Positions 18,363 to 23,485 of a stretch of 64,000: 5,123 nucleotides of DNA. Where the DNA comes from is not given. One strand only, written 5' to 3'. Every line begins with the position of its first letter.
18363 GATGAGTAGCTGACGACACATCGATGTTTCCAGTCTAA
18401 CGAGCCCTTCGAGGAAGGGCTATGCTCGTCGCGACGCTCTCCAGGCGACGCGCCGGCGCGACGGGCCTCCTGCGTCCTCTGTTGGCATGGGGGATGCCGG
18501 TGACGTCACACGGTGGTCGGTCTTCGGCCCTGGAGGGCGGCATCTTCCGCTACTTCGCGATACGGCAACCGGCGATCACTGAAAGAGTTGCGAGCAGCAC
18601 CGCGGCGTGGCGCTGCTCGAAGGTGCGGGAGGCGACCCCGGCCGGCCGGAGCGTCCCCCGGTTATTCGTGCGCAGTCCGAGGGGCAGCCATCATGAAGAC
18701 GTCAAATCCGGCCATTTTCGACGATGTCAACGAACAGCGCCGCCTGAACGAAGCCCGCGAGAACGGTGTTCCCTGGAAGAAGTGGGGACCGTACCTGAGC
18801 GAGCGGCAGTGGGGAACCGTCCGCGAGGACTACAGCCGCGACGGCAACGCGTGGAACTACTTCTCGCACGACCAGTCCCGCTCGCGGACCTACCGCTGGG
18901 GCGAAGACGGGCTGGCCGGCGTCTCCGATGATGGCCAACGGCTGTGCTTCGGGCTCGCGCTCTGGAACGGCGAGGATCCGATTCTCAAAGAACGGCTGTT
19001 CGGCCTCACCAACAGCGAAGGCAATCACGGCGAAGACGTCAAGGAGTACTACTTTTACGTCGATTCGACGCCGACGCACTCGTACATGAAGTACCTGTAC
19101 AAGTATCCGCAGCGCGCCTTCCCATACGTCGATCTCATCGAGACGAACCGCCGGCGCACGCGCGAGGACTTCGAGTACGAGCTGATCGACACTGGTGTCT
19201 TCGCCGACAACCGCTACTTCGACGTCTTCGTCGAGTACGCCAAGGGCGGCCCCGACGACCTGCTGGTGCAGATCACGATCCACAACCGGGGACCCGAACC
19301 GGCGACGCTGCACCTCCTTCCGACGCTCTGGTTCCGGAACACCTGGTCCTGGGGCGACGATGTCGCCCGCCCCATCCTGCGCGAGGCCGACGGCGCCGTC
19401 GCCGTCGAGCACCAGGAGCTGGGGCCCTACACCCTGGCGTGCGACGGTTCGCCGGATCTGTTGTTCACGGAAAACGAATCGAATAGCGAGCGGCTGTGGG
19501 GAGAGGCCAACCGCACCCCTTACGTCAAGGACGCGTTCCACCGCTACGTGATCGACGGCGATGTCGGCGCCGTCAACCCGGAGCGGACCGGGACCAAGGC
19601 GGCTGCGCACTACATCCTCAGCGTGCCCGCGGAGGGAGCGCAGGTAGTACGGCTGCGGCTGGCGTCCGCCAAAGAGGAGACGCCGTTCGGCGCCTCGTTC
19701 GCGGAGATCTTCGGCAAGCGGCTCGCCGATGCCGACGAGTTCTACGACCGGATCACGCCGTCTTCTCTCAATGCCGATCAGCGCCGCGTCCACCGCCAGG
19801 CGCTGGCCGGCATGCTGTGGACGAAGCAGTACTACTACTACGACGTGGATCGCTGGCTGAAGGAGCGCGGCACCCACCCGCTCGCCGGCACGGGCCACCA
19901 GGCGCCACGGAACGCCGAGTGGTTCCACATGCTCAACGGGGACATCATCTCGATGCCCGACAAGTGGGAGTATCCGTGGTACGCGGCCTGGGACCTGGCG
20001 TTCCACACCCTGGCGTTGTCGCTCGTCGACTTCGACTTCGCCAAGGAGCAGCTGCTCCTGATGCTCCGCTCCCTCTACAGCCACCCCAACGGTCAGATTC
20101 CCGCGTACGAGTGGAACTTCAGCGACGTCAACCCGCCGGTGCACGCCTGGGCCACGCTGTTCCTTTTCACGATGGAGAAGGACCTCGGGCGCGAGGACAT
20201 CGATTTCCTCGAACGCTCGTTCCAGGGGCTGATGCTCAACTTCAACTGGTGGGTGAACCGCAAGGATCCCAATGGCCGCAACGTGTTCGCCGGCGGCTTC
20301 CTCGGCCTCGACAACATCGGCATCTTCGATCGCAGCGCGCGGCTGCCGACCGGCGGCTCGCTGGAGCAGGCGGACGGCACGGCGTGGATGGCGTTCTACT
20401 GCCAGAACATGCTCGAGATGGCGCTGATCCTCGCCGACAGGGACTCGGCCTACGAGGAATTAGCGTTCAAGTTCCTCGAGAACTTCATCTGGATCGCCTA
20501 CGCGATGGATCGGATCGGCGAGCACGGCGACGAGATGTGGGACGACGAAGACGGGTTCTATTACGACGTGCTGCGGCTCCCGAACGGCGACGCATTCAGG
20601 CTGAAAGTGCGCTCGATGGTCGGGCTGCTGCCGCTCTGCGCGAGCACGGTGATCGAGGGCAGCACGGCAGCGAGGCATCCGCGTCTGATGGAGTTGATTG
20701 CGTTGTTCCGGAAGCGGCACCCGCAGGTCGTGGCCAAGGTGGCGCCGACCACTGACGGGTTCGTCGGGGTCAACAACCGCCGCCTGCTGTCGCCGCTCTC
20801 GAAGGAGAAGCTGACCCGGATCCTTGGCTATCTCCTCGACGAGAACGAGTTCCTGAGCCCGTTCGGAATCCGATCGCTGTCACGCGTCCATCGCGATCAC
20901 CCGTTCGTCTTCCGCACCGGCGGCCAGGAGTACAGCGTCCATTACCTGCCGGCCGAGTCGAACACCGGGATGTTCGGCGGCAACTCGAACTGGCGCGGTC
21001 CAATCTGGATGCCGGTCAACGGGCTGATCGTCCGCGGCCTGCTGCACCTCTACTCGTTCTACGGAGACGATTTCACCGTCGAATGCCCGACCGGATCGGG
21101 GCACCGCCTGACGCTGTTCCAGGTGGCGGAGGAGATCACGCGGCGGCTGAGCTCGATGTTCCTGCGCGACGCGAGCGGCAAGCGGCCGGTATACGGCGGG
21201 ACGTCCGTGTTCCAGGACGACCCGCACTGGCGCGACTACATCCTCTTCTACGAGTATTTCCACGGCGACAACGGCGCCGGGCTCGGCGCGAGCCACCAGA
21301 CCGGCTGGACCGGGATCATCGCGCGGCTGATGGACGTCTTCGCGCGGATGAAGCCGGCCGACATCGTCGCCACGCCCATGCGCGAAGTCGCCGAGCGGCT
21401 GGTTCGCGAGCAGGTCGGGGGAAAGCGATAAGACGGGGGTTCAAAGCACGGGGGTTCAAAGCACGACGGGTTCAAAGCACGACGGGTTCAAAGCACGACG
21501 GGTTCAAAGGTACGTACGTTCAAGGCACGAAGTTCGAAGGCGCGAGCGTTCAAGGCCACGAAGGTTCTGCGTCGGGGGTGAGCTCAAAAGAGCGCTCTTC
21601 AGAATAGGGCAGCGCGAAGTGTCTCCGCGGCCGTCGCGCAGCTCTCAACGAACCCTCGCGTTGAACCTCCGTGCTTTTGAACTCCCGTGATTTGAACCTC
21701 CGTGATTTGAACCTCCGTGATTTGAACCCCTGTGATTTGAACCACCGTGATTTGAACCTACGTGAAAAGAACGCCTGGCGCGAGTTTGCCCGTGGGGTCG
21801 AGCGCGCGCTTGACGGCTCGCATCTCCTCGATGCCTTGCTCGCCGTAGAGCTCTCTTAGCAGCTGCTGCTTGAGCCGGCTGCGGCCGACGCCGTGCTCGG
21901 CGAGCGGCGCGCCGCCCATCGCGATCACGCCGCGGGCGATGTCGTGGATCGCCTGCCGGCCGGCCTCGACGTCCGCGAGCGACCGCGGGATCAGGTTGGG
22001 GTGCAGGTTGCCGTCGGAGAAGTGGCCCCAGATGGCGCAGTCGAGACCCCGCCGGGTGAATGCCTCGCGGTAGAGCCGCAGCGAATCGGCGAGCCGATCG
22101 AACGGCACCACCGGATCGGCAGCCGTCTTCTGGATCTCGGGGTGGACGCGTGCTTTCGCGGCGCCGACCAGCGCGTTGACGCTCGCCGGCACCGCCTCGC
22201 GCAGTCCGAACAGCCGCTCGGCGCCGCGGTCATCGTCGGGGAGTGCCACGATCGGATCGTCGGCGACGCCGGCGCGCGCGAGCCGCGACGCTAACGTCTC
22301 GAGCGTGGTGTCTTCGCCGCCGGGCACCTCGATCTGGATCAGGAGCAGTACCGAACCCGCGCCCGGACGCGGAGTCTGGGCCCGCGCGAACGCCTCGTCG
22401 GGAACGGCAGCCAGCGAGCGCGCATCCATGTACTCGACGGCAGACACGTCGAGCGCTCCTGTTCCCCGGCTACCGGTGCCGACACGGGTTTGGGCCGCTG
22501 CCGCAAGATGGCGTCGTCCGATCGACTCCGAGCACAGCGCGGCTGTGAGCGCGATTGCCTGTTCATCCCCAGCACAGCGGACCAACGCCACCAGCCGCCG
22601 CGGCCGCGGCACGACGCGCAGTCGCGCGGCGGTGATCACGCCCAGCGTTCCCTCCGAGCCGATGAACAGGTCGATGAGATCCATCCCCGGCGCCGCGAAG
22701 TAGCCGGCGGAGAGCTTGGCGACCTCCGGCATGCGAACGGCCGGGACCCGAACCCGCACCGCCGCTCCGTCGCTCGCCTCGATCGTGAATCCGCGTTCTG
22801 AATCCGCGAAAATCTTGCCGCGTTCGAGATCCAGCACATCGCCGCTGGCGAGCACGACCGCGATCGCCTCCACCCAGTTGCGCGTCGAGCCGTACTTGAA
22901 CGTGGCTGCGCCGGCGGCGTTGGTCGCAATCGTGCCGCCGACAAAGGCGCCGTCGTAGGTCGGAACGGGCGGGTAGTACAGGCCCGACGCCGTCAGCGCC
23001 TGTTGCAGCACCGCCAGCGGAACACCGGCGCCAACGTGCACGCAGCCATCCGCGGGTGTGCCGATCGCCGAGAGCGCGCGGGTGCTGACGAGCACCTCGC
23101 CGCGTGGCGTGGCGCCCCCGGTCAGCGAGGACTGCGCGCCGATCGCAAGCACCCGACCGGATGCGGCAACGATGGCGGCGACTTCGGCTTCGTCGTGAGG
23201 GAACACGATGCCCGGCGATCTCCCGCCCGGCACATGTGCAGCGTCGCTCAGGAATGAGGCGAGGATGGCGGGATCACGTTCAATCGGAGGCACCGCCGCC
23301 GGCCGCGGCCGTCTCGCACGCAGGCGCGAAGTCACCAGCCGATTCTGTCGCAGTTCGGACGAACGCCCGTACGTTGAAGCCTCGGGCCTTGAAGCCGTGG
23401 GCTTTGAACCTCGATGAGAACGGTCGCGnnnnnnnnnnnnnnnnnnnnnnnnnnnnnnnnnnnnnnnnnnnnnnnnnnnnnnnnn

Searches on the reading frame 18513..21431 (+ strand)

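Call 9: search_protein_families(library=pfam, proteins=[window:18513-21431:+], max_evalue=0.001)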
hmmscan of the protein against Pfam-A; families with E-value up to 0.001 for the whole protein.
window:18513-21431:+ (972 aa): 2 families
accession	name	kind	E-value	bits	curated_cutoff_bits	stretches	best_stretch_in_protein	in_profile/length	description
PF22422.2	MGH1-like_GH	-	4.3e-18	66.4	27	2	487-592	1-113/356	Mannosylglycerate hydrolase MGH1-like glycoside hydrolase domain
PF03200.22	Glyco_hydro_63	-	5.6e-10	39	22.4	1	620-851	252-431/492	Glycosyl hydrolase family 63 C-terminal domain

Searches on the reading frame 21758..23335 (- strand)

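Call 9: search_protein_families(library=pfam, proteins=[window:21758-23335:-], max_evalue=0.001)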
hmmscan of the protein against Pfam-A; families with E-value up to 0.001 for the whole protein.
window:21758-23335:- (525 aa): 2 families
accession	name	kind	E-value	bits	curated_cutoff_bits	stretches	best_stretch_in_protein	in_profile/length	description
PF02913.24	FAD-oxidase_C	-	9.3e-33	114.4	21.2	1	295-521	30-246/248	FAD linked oxidases, C-terminal domain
PF01565.28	FAD_binding_4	-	1.4e-23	83.6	26.4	1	42-170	3-138/139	FAD binding domain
